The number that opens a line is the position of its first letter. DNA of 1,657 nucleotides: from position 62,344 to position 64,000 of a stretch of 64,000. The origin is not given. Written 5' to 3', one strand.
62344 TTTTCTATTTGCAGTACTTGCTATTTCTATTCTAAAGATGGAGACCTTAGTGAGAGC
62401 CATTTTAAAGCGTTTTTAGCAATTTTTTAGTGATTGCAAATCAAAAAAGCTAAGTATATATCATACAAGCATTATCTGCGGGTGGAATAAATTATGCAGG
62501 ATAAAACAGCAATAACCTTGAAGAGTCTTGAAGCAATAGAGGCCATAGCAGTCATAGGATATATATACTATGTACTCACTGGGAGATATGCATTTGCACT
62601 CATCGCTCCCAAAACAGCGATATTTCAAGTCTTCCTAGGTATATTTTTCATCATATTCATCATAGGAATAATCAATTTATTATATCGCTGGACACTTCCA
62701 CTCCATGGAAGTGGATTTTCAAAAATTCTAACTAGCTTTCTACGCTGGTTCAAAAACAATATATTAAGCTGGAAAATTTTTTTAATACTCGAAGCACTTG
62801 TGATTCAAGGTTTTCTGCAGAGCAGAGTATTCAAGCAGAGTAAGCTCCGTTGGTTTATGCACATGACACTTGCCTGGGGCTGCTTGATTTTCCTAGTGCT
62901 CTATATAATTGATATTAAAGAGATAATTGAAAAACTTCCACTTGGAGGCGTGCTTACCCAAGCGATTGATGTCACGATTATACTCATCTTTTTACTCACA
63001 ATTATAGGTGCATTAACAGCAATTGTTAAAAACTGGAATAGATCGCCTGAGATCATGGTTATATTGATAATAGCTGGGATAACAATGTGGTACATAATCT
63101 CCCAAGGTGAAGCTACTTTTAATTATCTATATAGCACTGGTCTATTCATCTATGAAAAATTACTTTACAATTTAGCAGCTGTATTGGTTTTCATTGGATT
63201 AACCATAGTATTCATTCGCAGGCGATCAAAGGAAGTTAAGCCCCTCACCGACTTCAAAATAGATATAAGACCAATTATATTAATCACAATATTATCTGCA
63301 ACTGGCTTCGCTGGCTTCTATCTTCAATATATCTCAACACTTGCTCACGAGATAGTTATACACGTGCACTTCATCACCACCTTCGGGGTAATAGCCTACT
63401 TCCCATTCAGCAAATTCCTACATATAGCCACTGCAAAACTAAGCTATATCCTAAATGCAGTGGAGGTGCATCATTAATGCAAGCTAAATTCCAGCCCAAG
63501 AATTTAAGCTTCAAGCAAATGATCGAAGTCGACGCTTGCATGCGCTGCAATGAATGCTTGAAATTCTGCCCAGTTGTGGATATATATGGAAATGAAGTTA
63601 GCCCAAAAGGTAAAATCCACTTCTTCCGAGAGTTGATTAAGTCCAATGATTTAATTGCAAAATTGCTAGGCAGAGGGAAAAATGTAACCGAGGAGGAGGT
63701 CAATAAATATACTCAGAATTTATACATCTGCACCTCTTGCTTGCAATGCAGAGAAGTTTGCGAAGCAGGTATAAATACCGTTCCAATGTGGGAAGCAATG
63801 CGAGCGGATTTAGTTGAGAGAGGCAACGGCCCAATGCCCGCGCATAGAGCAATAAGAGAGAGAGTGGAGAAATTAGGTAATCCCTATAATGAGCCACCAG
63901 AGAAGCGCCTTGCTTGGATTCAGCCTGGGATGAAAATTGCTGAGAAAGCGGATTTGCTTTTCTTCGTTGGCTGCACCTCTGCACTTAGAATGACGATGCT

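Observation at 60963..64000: HTH-MEDS-V4R regulator upstream of a membrane Hdr-like (cytochrome-b-like plus HdrD-like) pair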

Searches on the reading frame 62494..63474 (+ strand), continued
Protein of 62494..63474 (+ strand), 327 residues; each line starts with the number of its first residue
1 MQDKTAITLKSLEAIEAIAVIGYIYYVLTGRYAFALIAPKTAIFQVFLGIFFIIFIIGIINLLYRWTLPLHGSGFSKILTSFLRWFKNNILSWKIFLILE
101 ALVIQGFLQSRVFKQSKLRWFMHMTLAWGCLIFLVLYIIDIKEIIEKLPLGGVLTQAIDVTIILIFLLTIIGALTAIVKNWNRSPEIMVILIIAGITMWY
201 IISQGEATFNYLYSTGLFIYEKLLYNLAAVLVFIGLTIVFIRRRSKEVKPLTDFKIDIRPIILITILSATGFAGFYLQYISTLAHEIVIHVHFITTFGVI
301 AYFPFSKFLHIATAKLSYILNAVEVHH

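Call 47: search_solved_structures(query=A3, max_evalue=0.001, show_alignments=5)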
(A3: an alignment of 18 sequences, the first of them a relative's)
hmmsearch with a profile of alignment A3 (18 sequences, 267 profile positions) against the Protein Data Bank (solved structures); distinct sequences matched with E-value up to 0.001: 5.
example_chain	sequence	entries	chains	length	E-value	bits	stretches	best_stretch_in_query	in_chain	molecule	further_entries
1y5l_C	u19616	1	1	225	5.3e-11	45.7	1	96-259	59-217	Respiratory nitrate reductase 1 gamma chain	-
3egw_C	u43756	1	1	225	1.3e-10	44.4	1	96-259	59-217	Respiratory nitrate reductase 1 gamma chain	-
1q16_C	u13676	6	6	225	1.3e-10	44.4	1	96-259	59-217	Respiratory nitrate reductase 1 gamma chain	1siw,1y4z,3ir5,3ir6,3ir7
1y5i_C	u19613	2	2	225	2e-10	43.8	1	96-259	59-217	Respiratory nitrate reductase 1 gamma chain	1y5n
9ojn_A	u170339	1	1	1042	2.5e-06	30.4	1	43-258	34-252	Iron-sulfur-binding reductase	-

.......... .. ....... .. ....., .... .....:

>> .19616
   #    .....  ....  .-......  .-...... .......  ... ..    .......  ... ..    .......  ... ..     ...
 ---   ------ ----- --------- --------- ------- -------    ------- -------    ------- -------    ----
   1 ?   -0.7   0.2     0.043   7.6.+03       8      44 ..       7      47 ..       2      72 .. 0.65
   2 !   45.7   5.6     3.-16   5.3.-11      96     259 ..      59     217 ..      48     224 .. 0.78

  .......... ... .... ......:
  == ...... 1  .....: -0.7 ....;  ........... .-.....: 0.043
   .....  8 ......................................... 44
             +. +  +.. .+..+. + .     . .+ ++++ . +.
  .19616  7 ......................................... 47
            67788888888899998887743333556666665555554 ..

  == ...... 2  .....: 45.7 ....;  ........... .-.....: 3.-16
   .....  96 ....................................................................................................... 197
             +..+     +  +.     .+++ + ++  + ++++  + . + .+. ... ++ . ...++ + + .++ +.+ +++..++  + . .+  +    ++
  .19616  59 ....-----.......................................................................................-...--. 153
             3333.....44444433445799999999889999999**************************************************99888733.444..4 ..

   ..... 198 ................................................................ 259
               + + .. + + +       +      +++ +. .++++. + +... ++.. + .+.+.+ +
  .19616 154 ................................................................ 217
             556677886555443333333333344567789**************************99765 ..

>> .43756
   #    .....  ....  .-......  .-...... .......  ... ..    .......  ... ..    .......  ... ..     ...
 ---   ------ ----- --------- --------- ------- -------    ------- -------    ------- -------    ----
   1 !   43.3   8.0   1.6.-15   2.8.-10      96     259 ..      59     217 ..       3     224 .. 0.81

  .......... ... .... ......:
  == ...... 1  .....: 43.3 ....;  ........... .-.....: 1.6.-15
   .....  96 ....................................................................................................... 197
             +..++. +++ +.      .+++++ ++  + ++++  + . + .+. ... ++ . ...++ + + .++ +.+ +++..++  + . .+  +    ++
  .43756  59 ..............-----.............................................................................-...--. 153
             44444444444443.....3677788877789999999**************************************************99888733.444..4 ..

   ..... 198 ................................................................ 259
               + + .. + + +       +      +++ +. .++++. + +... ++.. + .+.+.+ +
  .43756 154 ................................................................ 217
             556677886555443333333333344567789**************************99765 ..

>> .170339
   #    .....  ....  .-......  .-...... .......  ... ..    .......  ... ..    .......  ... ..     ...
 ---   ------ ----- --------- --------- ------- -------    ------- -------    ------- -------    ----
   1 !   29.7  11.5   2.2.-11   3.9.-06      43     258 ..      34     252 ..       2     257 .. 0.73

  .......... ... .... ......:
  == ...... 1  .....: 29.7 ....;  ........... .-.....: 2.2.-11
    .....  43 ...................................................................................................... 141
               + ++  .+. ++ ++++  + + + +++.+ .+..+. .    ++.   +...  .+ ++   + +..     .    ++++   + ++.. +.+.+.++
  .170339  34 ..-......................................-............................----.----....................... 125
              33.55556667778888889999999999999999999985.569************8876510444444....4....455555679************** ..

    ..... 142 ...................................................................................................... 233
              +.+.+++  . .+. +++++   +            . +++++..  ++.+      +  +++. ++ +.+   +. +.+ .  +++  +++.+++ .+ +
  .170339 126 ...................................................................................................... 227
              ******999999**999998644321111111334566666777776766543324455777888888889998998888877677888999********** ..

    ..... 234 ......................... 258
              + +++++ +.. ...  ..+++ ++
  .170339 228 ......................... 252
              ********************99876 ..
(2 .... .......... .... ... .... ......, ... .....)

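Call 51: list_cluster_members(proteins=[P0058, P0063, P0065, P0068, P0075, P0076, P0077, P0085, P0050, P0056])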
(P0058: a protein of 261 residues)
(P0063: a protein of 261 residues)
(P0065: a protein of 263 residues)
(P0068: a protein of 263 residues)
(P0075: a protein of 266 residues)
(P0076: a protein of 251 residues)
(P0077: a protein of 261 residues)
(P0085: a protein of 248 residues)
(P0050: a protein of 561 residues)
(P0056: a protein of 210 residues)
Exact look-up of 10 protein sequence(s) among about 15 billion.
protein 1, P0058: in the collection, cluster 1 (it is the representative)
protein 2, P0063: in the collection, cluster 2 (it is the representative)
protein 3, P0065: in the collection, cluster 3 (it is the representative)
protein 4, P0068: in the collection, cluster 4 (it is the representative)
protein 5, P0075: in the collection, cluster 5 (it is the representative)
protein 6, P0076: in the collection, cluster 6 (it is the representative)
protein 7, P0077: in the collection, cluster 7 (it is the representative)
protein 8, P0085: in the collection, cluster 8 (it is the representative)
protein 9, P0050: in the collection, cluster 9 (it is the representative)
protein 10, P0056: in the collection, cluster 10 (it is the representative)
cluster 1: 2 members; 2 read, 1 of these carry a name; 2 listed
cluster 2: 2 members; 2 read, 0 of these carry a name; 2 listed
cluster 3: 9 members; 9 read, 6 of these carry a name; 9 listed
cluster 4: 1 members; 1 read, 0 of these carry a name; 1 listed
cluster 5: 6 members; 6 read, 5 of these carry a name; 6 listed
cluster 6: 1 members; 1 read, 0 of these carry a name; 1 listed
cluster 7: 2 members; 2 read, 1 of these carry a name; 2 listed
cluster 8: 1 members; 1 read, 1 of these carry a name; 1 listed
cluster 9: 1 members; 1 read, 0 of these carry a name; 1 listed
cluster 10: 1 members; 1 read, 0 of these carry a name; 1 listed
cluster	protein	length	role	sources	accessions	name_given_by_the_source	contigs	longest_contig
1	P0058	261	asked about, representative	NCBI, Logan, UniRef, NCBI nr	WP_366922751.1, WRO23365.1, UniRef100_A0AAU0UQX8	respiratory nitrate reductase subunit gamma [Metallumcola ferriviriculae] | Respiratory nitrate reductase subunit gamma n=1 Tax=Metallumcola ferriviriculae ... | respiratory nitrate reductase subunit gamma [Desulfitibacteraceae bacterium MK1]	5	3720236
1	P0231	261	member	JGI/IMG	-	-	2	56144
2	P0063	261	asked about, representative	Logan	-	-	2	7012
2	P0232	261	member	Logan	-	-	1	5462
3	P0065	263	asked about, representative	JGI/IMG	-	nitrate reductase gamma subunit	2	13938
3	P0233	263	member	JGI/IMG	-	heterodisulfide reductase subunit E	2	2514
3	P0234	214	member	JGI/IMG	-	heterodisulfide reductase subunit E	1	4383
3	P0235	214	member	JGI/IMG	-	heterodisulfide reductase subunit E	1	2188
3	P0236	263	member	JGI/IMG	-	heterodisulfide reductase subunit E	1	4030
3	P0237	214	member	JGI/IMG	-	heterodisulfide reductase subunit E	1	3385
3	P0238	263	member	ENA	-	-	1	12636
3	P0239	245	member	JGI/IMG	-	-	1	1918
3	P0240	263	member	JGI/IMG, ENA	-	-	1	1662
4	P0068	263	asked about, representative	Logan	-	-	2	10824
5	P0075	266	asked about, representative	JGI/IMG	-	heterodisulfide reductase subunit E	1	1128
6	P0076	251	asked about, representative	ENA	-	-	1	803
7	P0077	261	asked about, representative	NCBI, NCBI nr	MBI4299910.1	MAG: respiratory nitrate reductase subunit gamma [Chloroflexi bacterium] | respiratory nitrate reductase subunit gamma [Chloroflexota bacterium]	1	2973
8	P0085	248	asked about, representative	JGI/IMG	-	nitrate reductase gamma subunit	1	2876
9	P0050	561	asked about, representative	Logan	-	-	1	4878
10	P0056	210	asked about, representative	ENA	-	-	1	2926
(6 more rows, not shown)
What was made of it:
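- Some of those hits are named HdrE by IMG (call 51).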

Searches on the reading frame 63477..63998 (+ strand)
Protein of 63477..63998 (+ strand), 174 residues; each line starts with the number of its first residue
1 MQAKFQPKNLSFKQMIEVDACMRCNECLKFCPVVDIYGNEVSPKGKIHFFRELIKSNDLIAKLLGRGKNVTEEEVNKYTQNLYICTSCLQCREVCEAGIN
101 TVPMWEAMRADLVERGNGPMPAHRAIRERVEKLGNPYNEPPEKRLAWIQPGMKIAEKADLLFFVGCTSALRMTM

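Call 5: search_protein_families(library=pfam, proteins=[window:63477-63998:+], max_evalue=1)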
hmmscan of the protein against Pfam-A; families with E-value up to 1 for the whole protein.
window:63477-63998:+ (174 aa): 16 families
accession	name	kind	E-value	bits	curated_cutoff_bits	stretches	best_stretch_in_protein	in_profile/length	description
PF13183.11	Fer4_8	-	1.3e-08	35.6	27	1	17-99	1-68/68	4Fe-4S dicluster domain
PF13237.11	Fer4_10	-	1.1e-07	32.1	25.5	1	16-95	4-52/53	4Fe-4S dicluster domain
PF13187.11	Fer4_9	-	1.8e-06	28.3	27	2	15-33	31-49/52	4Fe-4S dicluster domain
PF13534.11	Fer4_17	-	1.8e-05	25.7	22.2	1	20-100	1-61/61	4Fe-4S dicluster domain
PF12797.12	Fer4_2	-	2.8e-05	24.2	24.5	2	14-33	3-22/22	4Fe-4S binding domain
PF12838.12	Fer4_7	-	5.5e-05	24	27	2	21-99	2-52/52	4Fe-4S dicluster domain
PF14697.11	Fer4_21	-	8.5e-05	23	35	1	16-35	36-55/59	4Fe-4S dicluster domain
PF12800.12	Fer4_4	-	0.00019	22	24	1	19-33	2-16/17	4Fe-4S binding domain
PF00037.32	Fer4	-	0.00021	21.4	21.1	2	16-33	3-20/24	4Fe-4S binding domain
PF13484.11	Fer4_16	-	0.00087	20.5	30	1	21-96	2-64/66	4Fe-4S double cluster binding domain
PF13746.11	Fer4_18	-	0.00092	19.8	27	1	8-36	48-77/114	4Fe-4S dicluster domain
PF17179.9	Fer4_22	-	0.0061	17.8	27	1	3-33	63-93/95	4Fe-4S dicluster domain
PF12798.12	Fer4_3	-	0.064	14.6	27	1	21-33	1-13/15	4Fe-4S binding domain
PF03148.19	Tektin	-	0.27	10.4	34.3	1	62-93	74-105/383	Tektin family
PF12837.12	Fer4_6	-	0.39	11.2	25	1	18-33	6-21/24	4Fe-4S binding domain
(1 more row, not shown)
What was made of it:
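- On HdrD (catalytic subunit of HdrED): Fer4_8 E 1.3e-8 (call 5).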

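Call 6: search_protein_families(library=ncbifam, proteins=[window:63477-63998:+], max_evalue=1)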
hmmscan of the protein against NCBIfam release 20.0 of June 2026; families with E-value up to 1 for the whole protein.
window:63477-63998:+ (174 aa): 64 families (the best 25 are shown)
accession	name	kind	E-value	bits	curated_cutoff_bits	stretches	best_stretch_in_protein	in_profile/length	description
NF004898.0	PRK06259.1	equivalog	2.6e-16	59.4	385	1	11-172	126-276/488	fumarate reductase (CoM/CoB) subunit TfrB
TIGR00273.1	TIGR00273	equivalog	4.5e-08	32.4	444.8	1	14-127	288-387/432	LutB/LldF family L-lactate oxidation iron-sulfur protein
NF009226.0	PRK12576.1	equivalog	1.1e-07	31.5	344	1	11-140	146-253/317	succinate dehydrogenase/fumarate reductase iron-sulfur subunit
NF045663.1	diclust_near_Sec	equivalog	4.8e-07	28.3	530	1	21-166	306-428/759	pyridine nucleotide-disulfide oxidoreductase/dicluster-binding protein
NF045670.1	quin_L_LdhH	equivalog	1e-06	27.3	800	1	14-123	299-394/706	L-lactate dehydrogenase (quinone) large subunit LdhH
NF004616.0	PRK05950.1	subfamily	1.8e-06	27.3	228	1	12-115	140-236/238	succinate dehydrogenase iron-sulfur subunit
TIGR00384.1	dhsB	subfamily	4.1e-06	26.4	88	1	13-102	134-215/222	succinate dehydrogenase and fumarate reductase iron-sulfur protein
NF008369.0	PRK11168.1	equivalog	4.9e-06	25.7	278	2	73-127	48-96/401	anaerobic glycerol-3-phosphate dehydrogenase subunit C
NF045796.1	DsrK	equivalog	7.9e-06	24.7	400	1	16-104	47-139/453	sulfate reduction electron transfer complex DsrMKJOP subunit DsrK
TIGR03290.1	CoB_CoM_SS_C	equivalog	1.8e-05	24.8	160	1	72-135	36-97/144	CoB--CoM heterodisulfide reductase subunit C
NF008434.0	PRK11274.1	equivalog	2.9e-05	23.2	333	1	18-130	22-119/409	glycolate oxidase subunit GlcF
NF009227.0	PRK12577.1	equivalog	3e-05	22.8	349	1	17-129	150-253/330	succinate dehydrogenase/fumarate reductase iron-sulfur subunit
NF040864.1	HgcB_ferredoxin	equivalog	0.00017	21.4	99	1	14-36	39-61/93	mercury methylation ferredoxin HgcB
NF004545.0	PRK05888.3-1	equivalog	0.0003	20.5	229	1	6-97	53-120/154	NADH-quinone oxidoreductase subunit NuoI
TIGR01944.1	rnfB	subfamily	0.00054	19.6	68.7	1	13-39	107-133/190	RnfABCDGE type electron transport complex subunit B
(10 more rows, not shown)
